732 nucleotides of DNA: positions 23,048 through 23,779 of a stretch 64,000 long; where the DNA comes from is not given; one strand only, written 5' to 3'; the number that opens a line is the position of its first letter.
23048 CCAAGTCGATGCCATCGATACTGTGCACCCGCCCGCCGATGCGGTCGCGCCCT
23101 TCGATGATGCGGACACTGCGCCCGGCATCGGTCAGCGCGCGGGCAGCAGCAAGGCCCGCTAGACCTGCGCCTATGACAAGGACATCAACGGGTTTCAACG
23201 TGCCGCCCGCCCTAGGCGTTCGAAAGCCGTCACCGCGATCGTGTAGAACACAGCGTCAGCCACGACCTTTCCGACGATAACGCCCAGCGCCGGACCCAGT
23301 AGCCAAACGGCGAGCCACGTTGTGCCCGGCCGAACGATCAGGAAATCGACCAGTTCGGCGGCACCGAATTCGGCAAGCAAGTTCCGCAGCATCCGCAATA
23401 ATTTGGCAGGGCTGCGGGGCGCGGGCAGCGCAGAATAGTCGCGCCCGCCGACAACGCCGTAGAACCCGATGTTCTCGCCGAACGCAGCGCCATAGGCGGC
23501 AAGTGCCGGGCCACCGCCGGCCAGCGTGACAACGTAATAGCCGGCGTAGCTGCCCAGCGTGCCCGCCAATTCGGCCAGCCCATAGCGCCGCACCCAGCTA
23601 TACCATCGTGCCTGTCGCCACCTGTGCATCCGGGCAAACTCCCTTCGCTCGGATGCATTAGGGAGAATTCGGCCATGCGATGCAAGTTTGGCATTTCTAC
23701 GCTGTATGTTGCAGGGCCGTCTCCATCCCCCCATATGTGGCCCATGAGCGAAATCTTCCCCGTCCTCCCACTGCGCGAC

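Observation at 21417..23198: Flavin amine oxidase fused to an intact cyclic-nucleotide-binding domain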

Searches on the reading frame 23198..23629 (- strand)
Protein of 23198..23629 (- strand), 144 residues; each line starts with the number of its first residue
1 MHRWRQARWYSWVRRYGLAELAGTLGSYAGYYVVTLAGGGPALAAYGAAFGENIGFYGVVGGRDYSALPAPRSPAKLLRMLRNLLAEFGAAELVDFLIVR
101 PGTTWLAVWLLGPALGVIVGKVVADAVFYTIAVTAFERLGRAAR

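Call 9: search_protein_families(library=pfam, proteins=[window:23198-23620:-], max_evalue=0.001)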
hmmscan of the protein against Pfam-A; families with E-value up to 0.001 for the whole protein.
window:23198-23620:- (141 aa): 0 families

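Call 23: search_protein_families(library=pfam, alignment_id=A1, max_evalue=10)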
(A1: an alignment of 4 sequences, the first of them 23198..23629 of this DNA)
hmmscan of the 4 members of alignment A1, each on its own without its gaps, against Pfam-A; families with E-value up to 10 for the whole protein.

A. member 1, window:23198-23629:- (144 aa): 0 families

B. families by the number of members that match (of 4 scanned): 3 families
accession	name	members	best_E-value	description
PF12454.13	Ecm33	1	0.057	GPI-anchored cell wall organization protein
PF13795.12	HupE_UreJ_2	1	0.075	HupE / UreJ protein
PF13488.11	Gly-zipper_Omp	1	0.08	Glycine zipper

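Call 30: find_homologous_proteins(query=window:23198-23629:-)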
Query window:23198-23629:- (144 aa): 12 proteins with E <= 0.001 among 863 candidates.
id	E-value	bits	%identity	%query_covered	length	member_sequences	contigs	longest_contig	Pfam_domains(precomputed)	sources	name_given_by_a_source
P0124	5.2e-87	307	100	100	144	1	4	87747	-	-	-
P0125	4.2e-68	246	78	100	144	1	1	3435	-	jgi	jgi:hypothetical protein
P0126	9.7e-63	229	74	98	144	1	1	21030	-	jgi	jgi:hypothetical protein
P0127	1.8e-59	218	71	99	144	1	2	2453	-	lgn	-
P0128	2.1e-31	127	52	92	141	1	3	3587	-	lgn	-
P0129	1.4e-22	98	43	92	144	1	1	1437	-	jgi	jgi:hypothetical protein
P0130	1.5e-19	88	43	92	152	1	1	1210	-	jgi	jgi:hypothetical protein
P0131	5.4e-18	83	43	94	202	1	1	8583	-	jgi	jgi:hypothetical protein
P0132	2.0e-16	78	43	97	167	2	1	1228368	-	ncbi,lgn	ncbi:hypothetical protein [Microbacterium aureliae]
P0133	5.7e-16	77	37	94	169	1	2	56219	-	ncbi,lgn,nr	ncbi:MAG TPA: hypothetical protein VLE73_03235 [Candidatus Saccharimonadales bacterium]|nr:hypotheti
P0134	5.6e-13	67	41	92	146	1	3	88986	-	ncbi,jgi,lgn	-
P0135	5.4e-12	64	46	64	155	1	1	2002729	-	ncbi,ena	-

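Call 43: find_encoding_contigs(protein=P0132, flank=5000, max_places=1)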
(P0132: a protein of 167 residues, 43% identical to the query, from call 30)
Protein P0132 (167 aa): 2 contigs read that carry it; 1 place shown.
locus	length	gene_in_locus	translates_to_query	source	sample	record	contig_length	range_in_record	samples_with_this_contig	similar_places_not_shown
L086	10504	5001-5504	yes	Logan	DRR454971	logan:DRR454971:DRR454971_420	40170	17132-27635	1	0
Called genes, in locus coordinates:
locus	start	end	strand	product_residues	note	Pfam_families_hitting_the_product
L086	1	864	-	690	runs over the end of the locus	PF00795:CN_hydrolase, PF02540:NAD_synthase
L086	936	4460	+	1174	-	PF13482:RNase_H_2, PF13086:AAA_11 (weak), PF13604:AAA_30, PF13245:AAA_19, PF13086:AAA_11 (weak), PF13087:AAA_12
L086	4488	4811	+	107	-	PF11950:DUF3467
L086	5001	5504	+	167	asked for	-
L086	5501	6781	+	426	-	PF01168:Ala_racemase_N (weak), PF02784:Orn_Arg_deC_N, PF00278:Orn_DAP_Arg_deC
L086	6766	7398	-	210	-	PF14681:UPRTase, PF00156:Pribosyltran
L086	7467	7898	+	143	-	PF00383:dCMP_cyt_deam_1, PF14437:MafB19-deam, PF14439:Bd3614-deam (weak)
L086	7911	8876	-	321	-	PF01545:Cation_efflux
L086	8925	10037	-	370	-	PF00561:Abhydrolase_1, PF12146:Hydrolase_4, PF12697:Abhydrolase_6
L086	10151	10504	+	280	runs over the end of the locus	PF03446:NAD_binding_2 (weak), PF03807:F420_oxidored, PF02558:ApbA (weak), PF14748:P5CR_dimer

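Call 44: find_encoding_contigs(protein=P0133, flank=5000, max_places=1)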
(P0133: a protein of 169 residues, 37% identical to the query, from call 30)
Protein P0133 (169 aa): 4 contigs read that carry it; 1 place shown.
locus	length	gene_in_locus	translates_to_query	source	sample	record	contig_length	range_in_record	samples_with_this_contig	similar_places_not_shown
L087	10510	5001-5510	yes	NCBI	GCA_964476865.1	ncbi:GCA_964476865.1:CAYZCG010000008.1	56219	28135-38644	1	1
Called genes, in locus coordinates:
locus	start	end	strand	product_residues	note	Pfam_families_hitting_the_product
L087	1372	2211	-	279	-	PF00672:HAMP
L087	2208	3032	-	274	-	-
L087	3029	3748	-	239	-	-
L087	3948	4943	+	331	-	PF01551:Peptidase_M23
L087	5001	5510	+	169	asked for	-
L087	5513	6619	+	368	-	PF00278:Orn_DAP_Arg_deC, PF02784:Orn_Arg_deC_N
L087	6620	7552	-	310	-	PF08240:ADH_N, PF00107:ADH_zinc_N, PF13602:ADH_zinc_N_2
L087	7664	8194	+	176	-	-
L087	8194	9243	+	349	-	-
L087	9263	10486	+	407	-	PF00202:Aminotran_3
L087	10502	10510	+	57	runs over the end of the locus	PF28474:DUF8412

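Call 45: find_encoding_contigs(protein=P0135, flank=5000, max_places=1)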
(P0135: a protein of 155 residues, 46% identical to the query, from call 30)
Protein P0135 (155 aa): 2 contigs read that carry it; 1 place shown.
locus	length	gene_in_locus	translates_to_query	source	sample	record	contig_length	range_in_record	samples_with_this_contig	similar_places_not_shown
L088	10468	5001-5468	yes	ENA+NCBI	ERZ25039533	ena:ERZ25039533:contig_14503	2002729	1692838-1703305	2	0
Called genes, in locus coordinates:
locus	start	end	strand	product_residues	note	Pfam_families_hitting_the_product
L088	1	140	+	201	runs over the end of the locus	PF00211:Guanylate_cyc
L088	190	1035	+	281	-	PF13401:AAA_22 (faint)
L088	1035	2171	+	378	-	PF07719:TPR_2 (faint), PF13424:TPR_12 (weak), PF17874:TPR_MalT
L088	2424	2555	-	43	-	-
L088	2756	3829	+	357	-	PF03007:WS_DGAT_cat, PF06974:WS_DGAT_C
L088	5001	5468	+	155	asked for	-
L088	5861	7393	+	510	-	PF13487:HD_5, PF01966:HD, PF00196:GerE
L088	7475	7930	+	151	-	PF03486:HI0933_like (faint), PF07992:Pyr_redox_2 (faint), PF00890:FAD_binding_2 (faint), PF01266:DAO, PF13450:NAD_binding_8, PF13454:NAD_binding_9 (faint), PF13738:Pyr_redox_3, PF01593:Amino_oxidase (faint)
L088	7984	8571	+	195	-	-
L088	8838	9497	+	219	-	PF01209:Ubie_methyltran (weak), PF13489:Methyltransf_23, PF08241:Methyltransf_11, PF08242:Methyltransf_12, PF13649:Methyltransf_25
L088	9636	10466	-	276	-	PF00296:Bac_luciferase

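Call 52: find_related_loci(query=A4, collection=metagenome_contigs, flank=4000)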
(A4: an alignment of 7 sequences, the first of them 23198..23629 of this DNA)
Query A4 (144 aa) in metagenome_contigs; peptide patterns used: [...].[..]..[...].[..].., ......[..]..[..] (x = any residue, [..] = any of these).
599 stretches matched a pattern (row limit reached: there are more); 227 encode a relative of the query (tblastn E <= 1e-3); the best 80 are kept; 80 distinct loci.
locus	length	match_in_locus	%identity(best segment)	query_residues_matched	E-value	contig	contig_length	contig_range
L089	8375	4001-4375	49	8-134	6e-31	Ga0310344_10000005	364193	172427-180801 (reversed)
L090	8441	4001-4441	37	5-144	1e-27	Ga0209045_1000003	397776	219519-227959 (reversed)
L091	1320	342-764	44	3-137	2e-27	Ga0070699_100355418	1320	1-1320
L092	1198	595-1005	45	8-137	1e-26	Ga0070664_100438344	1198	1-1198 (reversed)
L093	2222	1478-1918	41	5-144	3e-25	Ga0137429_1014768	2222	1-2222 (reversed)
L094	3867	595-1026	43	9-142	1e-23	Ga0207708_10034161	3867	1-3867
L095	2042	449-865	43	6-137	2e-23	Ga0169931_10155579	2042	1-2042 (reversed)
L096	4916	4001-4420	40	6-138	2e-23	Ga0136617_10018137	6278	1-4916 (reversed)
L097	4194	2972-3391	39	6-138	4e-23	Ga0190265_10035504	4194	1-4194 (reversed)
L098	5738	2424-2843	40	4-137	3e-23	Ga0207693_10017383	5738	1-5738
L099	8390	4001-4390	45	12-137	4e-23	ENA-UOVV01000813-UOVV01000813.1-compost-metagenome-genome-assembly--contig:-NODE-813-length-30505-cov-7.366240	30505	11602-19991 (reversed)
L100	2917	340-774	39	6-144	6e-23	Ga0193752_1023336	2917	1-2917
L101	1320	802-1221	40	4-137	9e-23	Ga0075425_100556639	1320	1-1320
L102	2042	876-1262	44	4-137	5e-22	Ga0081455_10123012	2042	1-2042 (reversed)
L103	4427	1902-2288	39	12-141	3e-21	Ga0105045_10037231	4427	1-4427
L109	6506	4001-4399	41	12-137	8e-21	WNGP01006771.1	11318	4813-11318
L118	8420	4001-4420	35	6-137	5e-20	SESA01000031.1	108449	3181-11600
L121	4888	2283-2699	35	6-137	1e-19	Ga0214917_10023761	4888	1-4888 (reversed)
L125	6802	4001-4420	35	6-137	3e-19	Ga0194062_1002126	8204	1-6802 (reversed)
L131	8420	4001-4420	35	6-137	7e-19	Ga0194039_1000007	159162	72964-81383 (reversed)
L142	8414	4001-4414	39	12-137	5e-18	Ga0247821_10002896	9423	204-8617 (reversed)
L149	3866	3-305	46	44-137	9e-18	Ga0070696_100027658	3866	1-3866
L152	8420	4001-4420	32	6-137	1e-17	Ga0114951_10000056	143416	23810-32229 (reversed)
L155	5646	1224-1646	38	8-137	2e-17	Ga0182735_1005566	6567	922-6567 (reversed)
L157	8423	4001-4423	34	6-137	2e-17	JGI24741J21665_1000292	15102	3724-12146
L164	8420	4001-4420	31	2-137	7e-17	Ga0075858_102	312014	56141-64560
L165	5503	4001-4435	40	1-144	9e-17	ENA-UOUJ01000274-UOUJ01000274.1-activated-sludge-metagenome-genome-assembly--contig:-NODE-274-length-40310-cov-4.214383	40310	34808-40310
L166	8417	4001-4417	35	7-137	1e-16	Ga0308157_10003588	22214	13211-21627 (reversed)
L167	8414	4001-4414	38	8-142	2e-16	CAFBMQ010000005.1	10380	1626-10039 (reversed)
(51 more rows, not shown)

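Call 56: search_protein_families(library=pfam, proteins=[L096:4417-4913:+, L097:3410-4191:+, L099:4588-6513:+, L102:1262-2039:+, L121:2166-3191:+, L121:3125-4579:+, L125:4532-5596:+, L131:4823-7072:+, L149:305-1846:+, L155:1680-2762:+], max_evalue=0.0001)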
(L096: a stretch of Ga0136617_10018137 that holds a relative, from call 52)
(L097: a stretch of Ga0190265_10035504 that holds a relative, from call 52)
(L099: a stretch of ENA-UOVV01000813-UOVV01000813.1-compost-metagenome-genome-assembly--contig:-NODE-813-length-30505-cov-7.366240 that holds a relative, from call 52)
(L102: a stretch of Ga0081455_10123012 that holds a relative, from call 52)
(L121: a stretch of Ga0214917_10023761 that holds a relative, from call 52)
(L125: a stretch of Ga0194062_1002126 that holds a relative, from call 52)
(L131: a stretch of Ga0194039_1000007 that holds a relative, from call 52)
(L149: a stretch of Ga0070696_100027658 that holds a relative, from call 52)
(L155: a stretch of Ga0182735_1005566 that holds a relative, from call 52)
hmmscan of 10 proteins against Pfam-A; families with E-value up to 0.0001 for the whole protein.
L096:4417-4913:+ (165 aa): 0 families

L097:3410-4191:+ (260 aa): 1 family
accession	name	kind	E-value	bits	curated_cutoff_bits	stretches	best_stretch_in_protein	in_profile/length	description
PF00144.29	Beta-lactamase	-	4.6e-54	184.2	27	1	40-233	2-196/329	Beta-lactamase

L099:4588-6513:+ (642 aa): 11 families
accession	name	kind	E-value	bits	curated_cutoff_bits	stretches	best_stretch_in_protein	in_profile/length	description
PF13086.12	AAA_11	-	4.6e-62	210.6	27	1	186-409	1-257/257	AAA domain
PF13087.12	AAA_12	-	3.5e-57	193.6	27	1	417-612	2-194/195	AAA domain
PF13604.12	AAA_30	-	6.9e-15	55.7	27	1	186-252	1-67/191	AAA domain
PF13245.12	AAA_19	-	9.3e-11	42.5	25.1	1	191-405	1-132/134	AAA domain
PF01443.25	Viral_helicase1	-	6.8e-09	36.3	21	0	522-609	152-227/228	Viral superfamily 1 RNA helicase core domain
PF04851.21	ResIII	-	2.2e-08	34.6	22.5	1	185-338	2-149/164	Type III restriction enzyme, res subunit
PF00270.35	DEAD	-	1.4e-06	28.6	26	1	189-340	2-142/167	DEAD/DEAH box helicase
PF13401.12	AAA_22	-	7.1e-06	26.8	27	0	201-291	4-65/130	AAA domain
PF09848.15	SLFN-g3_helicase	-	1.2e-05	25.2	24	1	203-350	2-117/354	Schlafen group 3, DNA/RNA helicase domain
PF05127.21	NAT10_TcmA_helicase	-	4.6e-05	23.8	22.7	0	207-292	2-86/176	RNA cytidine acetyltransferase NAT10/TcmA, helicase domain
PF00580.27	UvrD-helicase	-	7.8e-05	22.9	23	0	187-253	1-67/271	UvrD/REP helicase N-terminal domain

L102:1262-2039:+ (259 aa): 4 families
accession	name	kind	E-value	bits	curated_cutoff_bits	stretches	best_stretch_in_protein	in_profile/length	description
PF00211.25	Guanylate_cyc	-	7.1e-23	81.6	21.9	1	87-253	8-172/183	Adenylate and Guanylate cyclase catalytic domain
PF12773.13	DZR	-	2.4e-12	47.3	27.3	1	29-72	1-45/45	Double zinc ribbon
PF13240.11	Zn_Ribbon_1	-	6.4e-12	45.3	25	1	29-50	2-23/23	zinc-ribbon domain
PF24463.1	DUF7577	-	1.8e-07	31.1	28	0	26-50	2-26/27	Domain of unknown function (DUF7577)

L121:2166-3191:+ (342 aa): 1 family
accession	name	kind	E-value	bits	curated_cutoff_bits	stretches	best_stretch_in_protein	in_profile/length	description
PF00027.35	cNMP_binding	-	1.7e-17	63.6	27.5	1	234-315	2-86/89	Cyclic nucleotide-binding domain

L121:3125-4579:+ (485 aa): 1 family
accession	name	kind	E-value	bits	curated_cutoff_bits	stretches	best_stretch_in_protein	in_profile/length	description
PF07642.17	BBP2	-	3.6e-52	178.1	26.2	1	70-453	2-321/339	Putative beta-barrel porin-2, OmpL-like. bbp2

L125:4532-5596:+ (355 aa): 1 family
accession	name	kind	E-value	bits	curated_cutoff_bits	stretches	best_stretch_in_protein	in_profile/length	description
PF02661.23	Fic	-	6.8e-16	59.3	24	1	211-305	1-93/93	Fic/DOC family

L131:4823-7072:+ (750 aa): 3 families
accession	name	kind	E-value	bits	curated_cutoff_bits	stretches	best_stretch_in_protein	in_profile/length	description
PF00933.27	Glyco_hydro_3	-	1.1e-71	242.3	27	1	44-352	1-314/316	Glycosyl hydrolase family 3 N terminal domain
PF01915.27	Glyco_hydro_3_C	-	2.1e-53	181.7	31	1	394-631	1-200/200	Glycosyl hydrolase family 3 C-terminal domain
PF14310.12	Fn3-like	-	1.2e-21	77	25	1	668-737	1-71/71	Fibronectin type III-like domain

L149:305-1846:+ (514 aa): 1 family
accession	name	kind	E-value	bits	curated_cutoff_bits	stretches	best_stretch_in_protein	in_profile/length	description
PF00144.29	Beta-lactamase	-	8.7e-20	71.6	27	1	203-497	9-317/329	Beta-lactamase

L155:1680-2762:+ (361 aa): 0 families

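Call 57: search_protein_families(library=pfam, proteins=[L164:4441-5295:+, L165:4563-5500:+, L152:4606-5769:+, L166:4555-5877:+, L109:4276-4773:+, L091:764-1318:+, L125:1596-3929:-, L142:4620-5996:+, L090:4460-5974:-, L118:4485-6224:-], max_evalue=0.0001)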
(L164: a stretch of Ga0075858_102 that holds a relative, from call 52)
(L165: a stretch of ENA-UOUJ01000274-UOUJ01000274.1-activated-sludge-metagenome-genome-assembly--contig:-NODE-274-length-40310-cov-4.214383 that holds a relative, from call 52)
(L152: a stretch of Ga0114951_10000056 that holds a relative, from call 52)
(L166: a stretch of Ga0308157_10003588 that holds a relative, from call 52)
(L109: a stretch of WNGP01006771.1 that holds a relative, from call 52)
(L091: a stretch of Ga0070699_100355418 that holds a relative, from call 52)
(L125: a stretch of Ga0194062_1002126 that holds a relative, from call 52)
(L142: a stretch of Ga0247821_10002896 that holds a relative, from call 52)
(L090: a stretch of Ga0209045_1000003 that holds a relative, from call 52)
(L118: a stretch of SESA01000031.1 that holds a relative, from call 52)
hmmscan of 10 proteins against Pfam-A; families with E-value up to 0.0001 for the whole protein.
L164:4441-5295:+ (285 aa): 0 families

L165:4563-5500:+ (312 aa): 6 families
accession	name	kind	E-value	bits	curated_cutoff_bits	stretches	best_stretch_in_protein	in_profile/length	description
PF13086.12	AAA_11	-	3.1e-24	86.6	27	1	212-310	2-115/257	AAA domain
PF13604.12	AAA_30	-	3.1e-12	47.1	27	1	212-285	2-75/191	AAA domain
PF13245.12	AAA_19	-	3.3e-08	34.2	25.1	1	216-296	1-71/134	AAA domain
PF04851.21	ResIII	-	1.9e-06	28.3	22.5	1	212-274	4-71/164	Type III restriction enzyme, res subunit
PF00270.35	DEAD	-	7e-06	26.3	26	1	214-270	2-59/167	DEAD/DEAH box helicase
PF25199.1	nSTAND_NTPase5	-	6.7e-05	23.2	34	0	227-277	41-91/145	Novel STAND NTPase 5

L152:4606-5769:+ (388 aa): 1 family
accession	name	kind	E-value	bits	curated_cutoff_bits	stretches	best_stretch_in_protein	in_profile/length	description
PF07642.17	BBP2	-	6.4e-41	141.2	26.2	1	52-386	2-335/339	Putative beta-barrel porin-2, OmpL-like. bbp2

L166:4555-5877:+ (441 aa): 9 families
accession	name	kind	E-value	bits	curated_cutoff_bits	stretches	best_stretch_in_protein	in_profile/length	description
PF01593.30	Amino_oxidase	-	6.7e-50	171.1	19.8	1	30-440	2-443/443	Flavin containing amine oxidoreductase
PF13450.12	NAD_binding_8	-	6.8e-14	52.3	21.9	1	24-80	1-55/68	NAD(P)-binding Rossmann-like domain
PF01266.30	DAO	-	7.9e-11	42.5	27.9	1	21-247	1-202/353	FAD dependent oxidoreductase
PF03486.20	HI0933_like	-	1.9e-08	34.5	50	1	21-58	2-39/244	HI0933-like protein Rossmann domain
PF12831.13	FAD_oxidored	-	2.2e-08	34.2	27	1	21-57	1-37/416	FAD dependent oxidoreductase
PF07992.20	Pyr_redox_2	-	1.2e-07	31.9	26.1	1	21-64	2-41/291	Pyridine nucleotide-disulphide oxidoreductase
PF00890.30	FAD_binding_2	-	1.5e-07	31.5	20.4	1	21-222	1-168/414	FAD binding domain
PF01494.25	FAD_binding_3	-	4.4e-07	29.9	22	1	19-53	1-35/349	FAD binding domain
PF01946.23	Thi4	-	1.2e-05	25.1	26.2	1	19-56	17-55/235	Thi4 family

L109:4276-4773:+ (166 aa): 1 family
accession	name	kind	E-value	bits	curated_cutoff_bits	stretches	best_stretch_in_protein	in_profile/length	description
PF00027.35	cNMP_binding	-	2.5e-17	63.1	27.5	1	68-148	2-86/89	Cyclic nucleotide-binding domain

L091:764-1318:+ (185 aa): 0 families

L125:1596-3929:- (778 aa): 3 families
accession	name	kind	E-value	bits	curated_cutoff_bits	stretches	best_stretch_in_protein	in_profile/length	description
PF01276.26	OKR_DC_1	-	9e-163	542.3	27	1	159-609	1-416/417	Orn/Lys/Arg decarboxylase, major domain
PF03711.20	OKR_DC_1_C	-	3.1e-46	157.4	24.2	1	636-764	2-130/132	Orn/Lys/Arg decarboxylase, C-terminal domain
PF03709.21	OKR_DC_1_N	-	1.2e-18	67.8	29.3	1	39-153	4-111/111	Orn/Lys/Arg decarboxylase, N-terminal domain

L142:4620-5996:+ (459 aa): 0 families

L090:4460-5974:- (505 aa): 3 families
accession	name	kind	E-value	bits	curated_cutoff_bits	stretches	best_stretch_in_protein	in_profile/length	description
PF08497.15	Radical_SAM_N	-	8.1e-80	268.7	25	1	2-248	16-283/301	Radical SAM N-terminal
PF04055.27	Radical_SAM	-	8.1e-17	62.3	29.5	1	261-446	2-164/166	Radical SAM superfamily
PF11842.13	DUF3362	-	2.4e-05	25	27.6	1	456-481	3-28/151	Domain of unknown function (DUF3362)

L118:4485-6224:- (580 aa): 1 family
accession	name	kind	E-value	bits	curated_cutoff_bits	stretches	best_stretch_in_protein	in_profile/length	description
PF05359.17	DUF748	-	1.1e-09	37.4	50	1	15-270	10-226/1037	Domain of Unknown Function (DUF748)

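Call 68: predict_structure(alignment_id=A5)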
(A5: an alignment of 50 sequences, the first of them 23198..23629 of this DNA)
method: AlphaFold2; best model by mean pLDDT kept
length: 144 residues; sequences in the alignment: 50
mean_pLDDT: 93.6   pTM: 0.85
mean pLDDT of the five models: 93.6, 92.5, 91.9, 91.7, 90.8
residues with pLDDT >= 90: 112; 70-90: 31; 50-70: 1; < 50: 0
segments of 3 or more residues with pLDDT < 50: none
pLDDT, mean of each block of 10 residues (from residue 1): 88 95 98 98 98 96 88 85 86 96 98 98 96 90 90
secondary structure, 60 per line:
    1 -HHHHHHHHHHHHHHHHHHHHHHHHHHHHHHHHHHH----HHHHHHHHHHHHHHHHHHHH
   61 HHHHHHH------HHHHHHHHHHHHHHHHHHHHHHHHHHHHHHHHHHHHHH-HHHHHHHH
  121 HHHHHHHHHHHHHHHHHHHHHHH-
elements in order: H2-36 H41-67 H74-111 H113-143

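Call 70: fold_search(model_id=the predicted structure, library=pdb)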
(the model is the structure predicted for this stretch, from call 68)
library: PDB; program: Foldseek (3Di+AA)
matches with E <= 10: 34; with E <= 0.001: 0
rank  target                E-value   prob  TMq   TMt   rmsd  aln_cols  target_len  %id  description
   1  6gs1_A                3.2e+00  0.11  0.27  0.13   8.5       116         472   14  Crystal structure of peptide transporter DtpA-nanobody in MES buffer (released 2019-01-30)
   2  5mm1                  3.5e+00  0.14  0.34  0.18   7.8       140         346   17  Dolichyl phosphate mannose synthase in complex with GDP and dolichyl phosphate mannose (released 2017-08-09)
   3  8gz3_A                3.9e+00  0.08  0.22  0.23  11.0       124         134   19  Structure of human phagocyte NADPH oxidase in the resting state (released 2022-12-21)
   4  9qsx_C                4.1e+00  0.07  0.25  0.16  13.6       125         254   22  Cryo-EM structure of aquaporin 3 at pH 8.0 (released 2026-02-18)
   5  8b9z_d                4.8e+00  0.14  0.27  0.32  11.8        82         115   16  Drosophila melanogaster complex I in the Active state (Dm1) (released 2023-01-18)
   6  8dn4_B                5.0e+00  0.09  0.30  0.16  10.7       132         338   14  Cryo-EM structure of human Glycine Receptor alpha-1 beta heteromer, glycine-bound state3(desensitized state) (released 2023-10-11)
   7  6yj2_C                5.0e+00  0.04  0.19  0.16  15.6       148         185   20  Structural and DNA binding studies of the transcriptional repressor Rv2506 (BkaR) from Mycobacterium tuberculosis supp (released 2021-04-14)
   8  4kly_B                5.8e+00  0.06  0.25  0.18  10.7       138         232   15  Crystal structure of a blue-light absorbing proteorhodopsin mutant D97N from HOT75 (released 2013-06-05)
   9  9qsy_A                5.8e+00  0.06  0.25  0.16  12.9       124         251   21  Cryo-EM structure of aquaporin 3 at pH 5.5 (released 2026-02-18)
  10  7ke2_A                5.8e+00  0.04  0.15  0.08  14.0       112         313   19  Crystal structure of Staphylococcus aureus ketol-acid reductoisomerase in complex with Mg2+ and NSC116565 (released 2021-07-14)
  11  6l2z_A                5.8e+00  0.04  0.15  0.08  14.1       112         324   20  IlvC, a ketol-acid reductoisomerase, from Streptococcus pnuemoniae_D191G (released 2020-08-12)
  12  9ep0                  6.1e+00  0.07  0.29  0.16   8.8       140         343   20  Dolichyl phosphate mannose synthase in complex with donor (GDP-Man) and traces of acceptor (Dol55P) and product (Dol55P- (released 2025-10-01)
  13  8fyv_A                6.5e+00  0.05  0.22  0.22  12.6       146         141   16  Salmonella enterica serovar Typhimurium chemoreceptor Tsr (taxis to serine and repellents) ligand-binding domain in co (released 2024-05-15)
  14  5d18                  6.8e+00  0.07  0.30  0.23  16.5       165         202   12  Crystal structure of Mycobacterium tuberculosis Rv0302, form I (released 2015-10-07)
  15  8vl8_E                6.8e+00  0.05  0.22  0.23  12.8       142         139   16  Salmonella enterica Typhimurium taxis to serine and repellents (Tsr) ligand-binding domain with L-Ser, pH 7 (released 2024-04-03)
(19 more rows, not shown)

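Call 71: search_protein_families(library=padloc, proteins=[window:23198-23629:-], max_evalue=0.01)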
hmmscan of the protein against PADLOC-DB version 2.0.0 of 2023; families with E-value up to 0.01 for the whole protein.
window:23198-23629:- (144 aa): 0 families
